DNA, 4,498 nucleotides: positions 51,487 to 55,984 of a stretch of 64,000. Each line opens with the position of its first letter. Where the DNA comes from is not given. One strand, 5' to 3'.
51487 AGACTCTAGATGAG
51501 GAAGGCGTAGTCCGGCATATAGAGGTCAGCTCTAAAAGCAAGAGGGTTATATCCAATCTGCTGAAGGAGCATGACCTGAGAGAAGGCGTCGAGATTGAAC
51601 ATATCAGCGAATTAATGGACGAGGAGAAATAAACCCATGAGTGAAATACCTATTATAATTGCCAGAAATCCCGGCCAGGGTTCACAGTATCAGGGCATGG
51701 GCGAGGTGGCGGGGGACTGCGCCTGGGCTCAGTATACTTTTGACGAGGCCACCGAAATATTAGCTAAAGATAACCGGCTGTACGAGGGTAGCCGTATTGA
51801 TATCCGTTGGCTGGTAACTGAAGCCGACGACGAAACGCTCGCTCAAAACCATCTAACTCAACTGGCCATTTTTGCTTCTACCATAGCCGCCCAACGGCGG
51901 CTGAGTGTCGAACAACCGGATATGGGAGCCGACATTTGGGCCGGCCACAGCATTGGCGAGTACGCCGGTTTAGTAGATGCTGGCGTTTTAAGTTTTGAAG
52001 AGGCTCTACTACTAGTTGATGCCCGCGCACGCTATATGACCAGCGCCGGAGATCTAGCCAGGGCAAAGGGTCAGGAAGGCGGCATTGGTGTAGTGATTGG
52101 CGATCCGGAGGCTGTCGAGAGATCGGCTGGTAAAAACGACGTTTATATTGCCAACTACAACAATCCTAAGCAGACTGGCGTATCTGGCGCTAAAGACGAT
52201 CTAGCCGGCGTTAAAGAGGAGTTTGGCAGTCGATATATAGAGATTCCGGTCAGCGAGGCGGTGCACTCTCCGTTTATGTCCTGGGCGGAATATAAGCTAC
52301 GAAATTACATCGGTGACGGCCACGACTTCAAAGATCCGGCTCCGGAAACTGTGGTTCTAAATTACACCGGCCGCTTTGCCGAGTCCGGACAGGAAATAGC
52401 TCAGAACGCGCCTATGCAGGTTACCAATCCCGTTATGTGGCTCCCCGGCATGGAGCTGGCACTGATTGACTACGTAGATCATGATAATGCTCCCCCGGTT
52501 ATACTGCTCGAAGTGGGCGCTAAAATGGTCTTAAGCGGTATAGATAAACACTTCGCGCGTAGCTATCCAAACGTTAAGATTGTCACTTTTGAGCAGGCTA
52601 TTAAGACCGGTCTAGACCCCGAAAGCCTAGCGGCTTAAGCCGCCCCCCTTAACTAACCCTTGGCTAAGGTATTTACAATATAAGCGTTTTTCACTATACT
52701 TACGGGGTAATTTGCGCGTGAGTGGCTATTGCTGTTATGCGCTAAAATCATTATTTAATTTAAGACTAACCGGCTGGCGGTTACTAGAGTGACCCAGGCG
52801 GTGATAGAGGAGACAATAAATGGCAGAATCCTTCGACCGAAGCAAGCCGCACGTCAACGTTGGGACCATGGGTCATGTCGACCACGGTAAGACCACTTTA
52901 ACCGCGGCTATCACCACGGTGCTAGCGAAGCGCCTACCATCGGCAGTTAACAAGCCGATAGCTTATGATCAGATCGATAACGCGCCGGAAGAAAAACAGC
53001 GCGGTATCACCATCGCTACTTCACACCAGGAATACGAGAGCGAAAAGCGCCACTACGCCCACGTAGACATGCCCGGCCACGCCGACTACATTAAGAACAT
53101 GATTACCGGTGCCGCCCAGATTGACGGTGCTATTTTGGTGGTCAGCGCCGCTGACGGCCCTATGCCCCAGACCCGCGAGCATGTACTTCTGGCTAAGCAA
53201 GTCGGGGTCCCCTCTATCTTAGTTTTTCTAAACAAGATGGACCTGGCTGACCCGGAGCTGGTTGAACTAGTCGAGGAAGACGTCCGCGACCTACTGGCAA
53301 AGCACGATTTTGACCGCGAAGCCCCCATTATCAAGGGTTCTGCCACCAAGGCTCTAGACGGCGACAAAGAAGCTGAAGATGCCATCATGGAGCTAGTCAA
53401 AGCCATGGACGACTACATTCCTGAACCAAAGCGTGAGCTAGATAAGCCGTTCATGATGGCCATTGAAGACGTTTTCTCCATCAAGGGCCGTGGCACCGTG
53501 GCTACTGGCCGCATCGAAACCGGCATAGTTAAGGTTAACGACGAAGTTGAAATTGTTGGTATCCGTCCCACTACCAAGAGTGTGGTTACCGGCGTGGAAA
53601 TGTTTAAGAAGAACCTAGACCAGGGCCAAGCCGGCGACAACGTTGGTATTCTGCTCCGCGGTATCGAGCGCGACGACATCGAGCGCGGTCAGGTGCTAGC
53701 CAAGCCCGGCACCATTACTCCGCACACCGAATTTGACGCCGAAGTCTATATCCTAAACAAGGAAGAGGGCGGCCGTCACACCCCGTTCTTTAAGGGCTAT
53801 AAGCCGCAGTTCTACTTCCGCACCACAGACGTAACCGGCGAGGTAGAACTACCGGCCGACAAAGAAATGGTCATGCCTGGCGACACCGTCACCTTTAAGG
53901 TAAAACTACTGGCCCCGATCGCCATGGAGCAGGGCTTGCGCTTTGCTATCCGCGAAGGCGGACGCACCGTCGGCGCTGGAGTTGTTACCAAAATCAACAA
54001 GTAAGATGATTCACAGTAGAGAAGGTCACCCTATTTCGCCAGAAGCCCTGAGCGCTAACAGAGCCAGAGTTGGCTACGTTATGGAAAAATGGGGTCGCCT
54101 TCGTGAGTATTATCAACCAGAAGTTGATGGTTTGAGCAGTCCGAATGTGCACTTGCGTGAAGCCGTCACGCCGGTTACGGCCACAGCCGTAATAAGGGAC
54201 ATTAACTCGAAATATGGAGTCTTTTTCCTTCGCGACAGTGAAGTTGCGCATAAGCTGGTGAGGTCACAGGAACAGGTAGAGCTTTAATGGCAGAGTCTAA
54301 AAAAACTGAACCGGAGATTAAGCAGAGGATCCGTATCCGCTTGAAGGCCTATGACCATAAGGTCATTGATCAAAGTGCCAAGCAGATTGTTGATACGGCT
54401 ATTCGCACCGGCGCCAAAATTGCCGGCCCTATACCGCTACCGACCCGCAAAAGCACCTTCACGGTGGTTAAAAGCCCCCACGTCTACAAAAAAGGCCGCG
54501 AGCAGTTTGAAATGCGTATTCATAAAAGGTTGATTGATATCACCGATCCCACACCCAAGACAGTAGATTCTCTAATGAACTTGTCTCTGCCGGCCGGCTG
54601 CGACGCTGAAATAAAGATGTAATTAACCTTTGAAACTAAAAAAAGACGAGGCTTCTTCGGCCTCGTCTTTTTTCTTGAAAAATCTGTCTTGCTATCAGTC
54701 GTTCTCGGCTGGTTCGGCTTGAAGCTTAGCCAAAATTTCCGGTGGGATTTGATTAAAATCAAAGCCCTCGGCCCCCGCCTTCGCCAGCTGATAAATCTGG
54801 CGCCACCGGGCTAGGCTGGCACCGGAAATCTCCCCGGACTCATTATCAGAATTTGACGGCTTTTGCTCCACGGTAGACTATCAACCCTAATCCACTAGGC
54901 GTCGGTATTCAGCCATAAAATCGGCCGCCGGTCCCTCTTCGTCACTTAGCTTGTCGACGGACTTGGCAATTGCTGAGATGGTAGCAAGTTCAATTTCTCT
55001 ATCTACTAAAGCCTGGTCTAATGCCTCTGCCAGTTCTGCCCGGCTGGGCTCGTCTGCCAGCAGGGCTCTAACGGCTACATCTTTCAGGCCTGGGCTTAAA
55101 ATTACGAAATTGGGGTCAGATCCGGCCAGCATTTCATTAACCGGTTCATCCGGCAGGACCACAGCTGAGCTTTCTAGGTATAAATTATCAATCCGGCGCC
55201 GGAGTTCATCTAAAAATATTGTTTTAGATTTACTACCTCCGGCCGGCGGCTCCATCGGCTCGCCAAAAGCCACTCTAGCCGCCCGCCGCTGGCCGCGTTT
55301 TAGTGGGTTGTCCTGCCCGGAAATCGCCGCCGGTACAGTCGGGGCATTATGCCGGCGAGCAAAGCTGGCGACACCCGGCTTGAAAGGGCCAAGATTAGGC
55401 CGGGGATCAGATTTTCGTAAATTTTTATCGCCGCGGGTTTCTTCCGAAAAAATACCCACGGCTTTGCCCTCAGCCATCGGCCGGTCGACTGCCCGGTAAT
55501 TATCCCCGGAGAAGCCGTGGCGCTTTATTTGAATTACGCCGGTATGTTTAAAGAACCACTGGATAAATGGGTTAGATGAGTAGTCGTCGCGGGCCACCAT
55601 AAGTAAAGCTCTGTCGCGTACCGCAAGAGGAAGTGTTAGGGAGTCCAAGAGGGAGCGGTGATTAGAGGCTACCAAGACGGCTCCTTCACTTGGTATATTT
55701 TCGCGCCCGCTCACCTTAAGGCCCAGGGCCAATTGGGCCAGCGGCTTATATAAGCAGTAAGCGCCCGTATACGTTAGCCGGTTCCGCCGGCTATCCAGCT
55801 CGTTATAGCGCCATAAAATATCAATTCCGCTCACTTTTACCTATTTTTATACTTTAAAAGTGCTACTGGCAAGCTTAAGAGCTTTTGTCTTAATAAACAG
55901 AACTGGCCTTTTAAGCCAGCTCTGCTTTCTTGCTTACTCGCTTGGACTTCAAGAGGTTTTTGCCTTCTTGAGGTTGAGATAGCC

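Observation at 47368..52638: Five-gene accessory block inserted between fusA and tuf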

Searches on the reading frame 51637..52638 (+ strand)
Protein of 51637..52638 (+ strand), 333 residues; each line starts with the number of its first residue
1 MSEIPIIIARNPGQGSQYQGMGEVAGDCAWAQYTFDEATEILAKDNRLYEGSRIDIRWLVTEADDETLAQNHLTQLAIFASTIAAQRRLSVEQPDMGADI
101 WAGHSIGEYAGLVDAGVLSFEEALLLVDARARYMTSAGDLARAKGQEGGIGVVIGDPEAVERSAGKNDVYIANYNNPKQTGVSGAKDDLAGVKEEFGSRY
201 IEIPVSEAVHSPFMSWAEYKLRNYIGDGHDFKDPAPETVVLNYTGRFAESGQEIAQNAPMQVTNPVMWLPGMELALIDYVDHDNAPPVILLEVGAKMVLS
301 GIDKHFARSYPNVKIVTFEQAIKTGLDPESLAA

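Call 3: search_protein_families(library=pfam, proteins=[window:51637-52638:+], max_evalue=0.01)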
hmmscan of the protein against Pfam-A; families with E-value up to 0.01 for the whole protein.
window:51637-52638:+ (333 aa): 1 family
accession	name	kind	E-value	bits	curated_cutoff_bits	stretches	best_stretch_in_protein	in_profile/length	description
PF00698.26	Acyl_transf_1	-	5.4e-22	79.1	32.7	1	12-227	5-208/319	Acyl transferase domain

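Call 4: search_protein_families(library=ncbifam, proteins=[window:51637-52638:+], max_evalue=0.01)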
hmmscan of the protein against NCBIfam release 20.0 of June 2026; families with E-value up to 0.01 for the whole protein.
window:51637-52638:+ (333 aa): 8 families
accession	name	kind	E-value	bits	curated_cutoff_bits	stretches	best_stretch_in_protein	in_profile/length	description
TIGR00128.1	fabD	equivalog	1.6e-37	129.6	260.9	1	12-306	8-286/290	ACP S-malonyltransferase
TIGR03131.1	malonate_mdcH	equivalog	3.5e-29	102.2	297.9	1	12-275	6-251/297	malonate decarboxylase subunit epsilon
NF045894.1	PKS_plus_SDR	equivalog_domain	1e-26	92.9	1740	1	12-306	537-814/1515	type I polyketide synthase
TIGR02813.1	omega_3_PfaA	subfamily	7.4e-17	59.4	1010.1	1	7-235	581-815/2582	polyketide-type polyunsaturated fatty acid synthase PfaA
NF037940.1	PKS_MbtD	equivalog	1.3e-07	30.1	1150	1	12-192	97-265/978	mycobactin polyketide synthase MbtD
NF037941.1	PKS_NbtC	equivalog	5.1e-07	28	1150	1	12-196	102-275/1027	nocobactin polyketide synthase NbtC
NF041183.1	Pks2_ls1_myc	equivalog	3.8e-06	24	2400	1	13-214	539-730/2086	sulfolipid-1 biosynthesis phthioceranic/hydroxyphthioceranic acid synthase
NF040607.1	mycolic_Pks13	equivalog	1.8e-05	22.4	2100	1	63-191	714-840/1680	polyketide synthase Pks13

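Call 8: find_encoding_contigs(protein=window:51637-52638:+, flank=10000, max_places=6)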
Protein window:51637-52638:+ (333 aa): 1 contig read that carries it; 1 place shown.
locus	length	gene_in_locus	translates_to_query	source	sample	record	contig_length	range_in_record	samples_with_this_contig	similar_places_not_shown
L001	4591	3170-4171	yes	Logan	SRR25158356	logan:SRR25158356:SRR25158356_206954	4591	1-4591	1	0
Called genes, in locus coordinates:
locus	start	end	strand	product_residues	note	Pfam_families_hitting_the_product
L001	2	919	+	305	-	?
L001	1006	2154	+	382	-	PF13439:Glyco_transf_4, PF00534:Glycos_transf_1, PF13692:Glyco_trans_1_4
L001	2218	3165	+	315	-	PF00698:Acyl_transf_1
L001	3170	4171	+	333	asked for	PF00698:Acyl_transf_1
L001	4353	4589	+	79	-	?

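Call 29: find_homologous_proteins(query=window:51637-52638:+)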
Query window:51637-52638:+ (333 aa): 21 proteins with E <= 0.001 among 4423 candidates.
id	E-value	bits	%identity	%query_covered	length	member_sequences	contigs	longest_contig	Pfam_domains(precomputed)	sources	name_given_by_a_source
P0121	3.9e-220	748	100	100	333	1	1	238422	PF00698.27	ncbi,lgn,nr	ncbi:MAG TPA: ACP S-malonyltransferase [Candidatus Saccharimonadales bacterium]|nr:ACP S-malonyltran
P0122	4.6e-110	386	59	97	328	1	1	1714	PF00698.27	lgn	-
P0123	1.1e-25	109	36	87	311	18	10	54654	PF00698.27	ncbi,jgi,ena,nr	ncbi:MAG: ACP S-malonyltransferase [Candidatus Poribacteria bacterium]|jgi:[acyl-carrier-protein] S-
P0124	8.0e-21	93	33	90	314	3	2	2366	PF00698.27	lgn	-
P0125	1.1e-18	86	33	91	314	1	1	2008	PF00698.27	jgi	jgi:[acyl-carrier-protein] S-malonyltransferase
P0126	2.7e-18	84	33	77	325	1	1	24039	PF00698.27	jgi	jgi:[acyl-carrier-protein] S-malonyltransferase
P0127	8.1e-18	83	30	91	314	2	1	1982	PF00698.27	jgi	jgi:[acyl-carrier-protein] S-malonyltransferase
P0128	1.0e-17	82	30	91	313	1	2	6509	PF00698.27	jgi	-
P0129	1.2e-17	82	31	93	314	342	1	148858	PF00698.27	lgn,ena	-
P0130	1.2e-15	76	33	91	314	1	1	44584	PF00698.27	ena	-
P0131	5.3e-15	73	33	77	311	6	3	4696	PF00698.27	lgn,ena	-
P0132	1.8e-14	72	30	88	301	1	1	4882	PF00698.27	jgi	-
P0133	3.1e-14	71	33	89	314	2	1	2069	PF00698.27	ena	-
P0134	1.1e-12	66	28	92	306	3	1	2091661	PF00698.27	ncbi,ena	-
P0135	1.4e-10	59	31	92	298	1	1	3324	PF00698.27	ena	-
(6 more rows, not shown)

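Call 32: search_solved_structures(query=window:51637-52638:+, max_evalue=0.001, show_alignments=2)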
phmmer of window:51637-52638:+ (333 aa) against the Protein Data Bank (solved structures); distinct sequences matched with E-value up to 0.001: 65 (the best 60 are shown).
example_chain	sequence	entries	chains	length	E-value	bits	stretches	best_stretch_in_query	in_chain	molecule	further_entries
3sbm_A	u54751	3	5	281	2.5e-23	85.9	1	12-272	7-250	DisD protein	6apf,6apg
6apk_A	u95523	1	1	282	2.5e-23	85.9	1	12-272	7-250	DisD protein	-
3rgi_A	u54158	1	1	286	2.6e-23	85.9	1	12-272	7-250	DisD protein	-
5zk4_A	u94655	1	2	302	1.5e-22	83.4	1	12-272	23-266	DisD protein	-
3hjv_A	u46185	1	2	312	5.5e-21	78.3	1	11-314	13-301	Malonyl Coa-acyl carrier protein transacylase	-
6smd_B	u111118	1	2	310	4.9e-20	75.1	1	11-309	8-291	Malonyl CoA-acyl carrier protein transacylase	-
3ezo_A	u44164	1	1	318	1.4e-19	73.6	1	12-305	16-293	Malonyl CoA-acyl carrier protein transacylase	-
3h0p_A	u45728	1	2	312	4.4e-19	72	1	12-306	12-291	S-malonyltransferase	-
1mla_A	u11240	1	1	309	2.4e-18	69.6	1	12-306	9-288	MALONYL-COENZYME A ACYL CARRIER PROTEIN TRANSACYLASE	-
2g1h_A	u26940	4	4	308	2.5e-18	69.5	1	12-306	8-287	Malonyl CoA-acyl carrier protein transacylase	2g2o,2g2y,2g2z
3im8_A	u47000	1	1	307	3.1e-18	69.2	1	12-272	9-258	Malonyl acyl carrier protein transacylase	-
3tqe_A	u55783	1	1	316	4.3e-18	68.8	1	12-319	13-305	Malonyl-CoA-[acyl-carrier-protein] transacylase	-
6u0j_A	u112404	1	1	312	1.1e-17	67.4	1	12-306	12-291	Malonyl CoA-acyl carrier protein transacylase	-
2cuy_A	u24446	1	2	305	1.3e-17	67.1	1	9-270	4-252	Malonyl CoA-[acyl carrier protein] transacylase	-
3g87_A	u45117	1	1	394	1.5e-17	67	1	12-277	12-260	Malonyl CoA-acyl carrier protein transacylase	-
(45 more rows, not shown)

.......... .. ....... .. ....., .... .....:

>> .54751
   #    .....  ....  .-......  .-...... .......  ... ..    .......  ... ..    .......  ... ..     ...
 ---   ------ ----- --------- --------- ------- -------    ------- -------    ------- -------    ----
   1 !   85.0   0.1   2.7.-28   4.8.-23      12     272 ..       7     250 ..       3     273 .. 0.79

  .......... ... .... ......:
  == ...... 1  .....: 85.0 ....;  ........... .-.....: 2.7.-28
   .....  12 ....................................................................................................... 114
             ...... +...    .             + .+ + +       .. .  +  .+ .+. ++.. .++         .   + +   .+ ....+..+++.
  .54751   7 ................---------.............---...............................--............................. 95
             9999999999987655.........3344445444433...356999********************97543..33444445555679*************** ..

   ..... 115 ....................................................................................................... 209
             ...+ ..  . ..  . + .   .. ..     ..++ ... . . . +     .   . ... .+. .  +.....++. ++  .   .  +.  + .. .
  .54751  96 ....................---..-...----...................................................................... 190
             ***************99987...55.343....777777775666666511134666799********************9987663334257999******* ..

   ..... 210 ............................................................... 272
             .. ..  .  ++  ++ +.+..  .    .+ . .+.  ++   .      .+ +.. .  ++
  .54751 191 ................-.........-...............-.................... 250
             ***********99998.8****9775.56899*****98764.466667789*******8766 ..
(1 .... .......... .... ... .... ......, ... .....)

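Call 67: find_encoding_contigs(protein=P0122, flank=10000, max_places=3)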
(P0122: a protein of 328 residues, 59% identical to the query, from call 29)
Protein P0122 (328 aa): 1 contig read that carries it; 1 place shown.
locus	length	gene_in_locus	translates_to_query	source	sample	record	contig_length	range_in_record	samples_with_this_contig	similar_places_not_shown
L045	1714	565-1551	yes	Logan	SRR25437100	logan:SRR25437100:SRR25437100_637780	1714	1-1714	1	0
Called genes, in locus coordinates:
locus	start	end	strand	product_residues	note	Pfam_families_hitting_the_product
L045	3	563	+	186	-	?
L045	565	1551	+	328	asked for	PF00698:Acyl_transf_1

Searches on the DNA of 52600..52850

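Call 94: search_rna_families(source=window, start=52600, end=52850, threshold=evalue, max_evalue=1)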
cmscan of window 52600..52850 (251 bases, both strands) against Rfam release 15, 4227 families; matches with E-value up to 1: 0.
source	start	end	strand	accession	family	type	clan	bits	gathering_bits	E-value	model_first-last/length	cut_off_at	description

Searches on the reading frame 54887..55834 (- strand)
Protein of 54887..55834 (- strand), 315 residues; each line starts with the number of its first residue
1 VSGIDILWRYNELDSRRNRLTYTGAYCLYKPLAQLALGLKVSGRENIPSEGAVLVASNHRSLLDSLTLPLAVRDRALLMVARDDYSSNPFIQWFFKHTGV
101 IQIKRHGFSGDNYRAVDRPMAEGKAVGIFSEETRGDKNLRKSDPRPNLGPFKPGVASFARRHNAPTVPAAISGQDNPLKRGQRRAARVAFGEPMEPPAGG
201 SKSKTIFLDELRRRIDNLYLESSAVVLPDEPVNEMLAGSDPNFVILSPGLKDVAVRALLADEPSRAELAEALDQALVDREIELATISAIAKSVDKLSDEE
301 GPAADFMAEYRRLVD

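Call 3: search_protein_families(library=pfam, proteins=[window:54887-55834:-], max_evalue=0.01)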
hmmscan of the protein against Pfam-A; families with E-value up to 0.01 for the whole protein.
window:54887-55834:- (315 aa): 1 family
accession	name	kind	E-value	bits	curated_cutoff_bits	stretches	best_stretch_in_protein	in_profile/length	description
PF01553.26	Acyltransferase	-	1.9e-20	73.5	23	1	39-172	2-132/132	Acyltransferase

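Call 4: search_protein_families(library=ncbifam, proteins=[window:54887-55834:-], max_evalue=0.01)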
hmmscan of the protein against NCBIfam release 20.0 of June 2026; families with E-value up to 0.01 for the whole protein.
window:54887-55834:- (315 aa): 4 families
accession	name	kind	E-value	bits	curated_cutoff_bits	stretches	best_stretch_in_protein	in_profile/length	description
TIGR00530.1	AGP_acyltrn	subfamily_domain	6.6e-18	64.7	102.95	1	38-171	1-129/130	1-acylglycerol-3-phosphate O-acyltransferase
NF006386.0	PRK08633.1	equivalog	1.1e-16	59.8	1221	1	32-173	422-553/1147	acyl-[ACP]--phospholipid O-acyltransferase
NF052553.1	LyOrLpactfOlsABRUA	equivalog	9.2e-06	25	300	1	28-138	42-151/263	lyso-ornithine lipid O-acyltransferase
NF052552.1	LyOrLpactfOlsARHOCB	equivalog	6.2e-05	22.1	300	1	32-136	70-169/271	lyso-ornithine lipid O-acyltransferase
